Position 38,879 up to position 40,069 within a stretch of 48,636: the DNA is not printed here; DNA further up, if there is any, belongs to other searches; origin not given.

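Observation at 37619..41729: Secreted caspase-like C14 peptidase co-transcribed with a DUF11/LPXTG surface protein, followed by a membrane PQQ-propeller protein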

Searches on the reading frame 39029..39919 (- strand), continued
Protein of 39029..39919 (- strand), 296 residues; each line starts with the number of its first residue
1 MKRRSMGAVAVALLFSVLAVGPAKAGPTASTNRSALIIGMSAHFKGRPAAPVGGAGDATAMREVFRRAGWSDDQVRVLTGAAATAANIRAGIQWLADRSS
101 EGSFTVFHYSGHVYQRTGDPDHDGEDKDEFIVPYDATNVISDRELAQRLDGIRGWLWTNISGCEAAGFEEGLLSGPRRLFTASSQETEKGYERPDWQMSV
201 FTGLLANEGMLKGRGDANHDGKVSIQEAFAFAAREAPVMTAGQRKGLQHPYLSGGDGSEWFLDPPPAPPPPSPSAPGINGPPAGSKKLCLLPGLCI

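Call 76: search_protein_representatives(alignment_id=A1)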
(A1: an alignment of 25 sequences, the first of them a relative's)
Query: 25 sequences, 293 profile positions. Proteins with E-value up to 0.001 (for the whole library): 28653; up to 1e-10: 4340; up to 1e-30: 120. The best 150 are listed.
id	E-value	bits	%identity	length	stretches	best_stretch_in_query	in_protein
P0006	2.3e-137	473.3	-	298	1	2-292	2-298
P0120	9.5e-116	402.4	-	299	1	2-276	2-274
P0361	5.8e-114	396.5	-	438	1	9-272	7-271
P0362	6.0e-106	370.2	-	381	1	14-283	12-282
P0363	5.8e-104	363.7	-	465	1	2-269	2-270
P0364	9.5e-93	326.9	-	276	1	21-281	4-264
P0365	1.0e-90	320.2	-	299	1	3-265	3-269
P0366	3.8e-89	315.1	-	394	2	27-277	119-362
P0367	2.2e-88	312.5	-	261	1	7-255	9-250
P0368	8.0e-86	304.1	-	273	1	30-286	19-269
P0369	1.4e-85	303.3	-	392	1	9-264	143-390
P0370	1.9e-85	302.9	-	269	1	39-272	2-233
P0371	2.1e-84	299.5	-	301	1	9-278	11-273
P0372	2.3e-84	299.4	-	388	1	20-279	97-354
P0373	3.3e-84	298.8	-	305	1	24-272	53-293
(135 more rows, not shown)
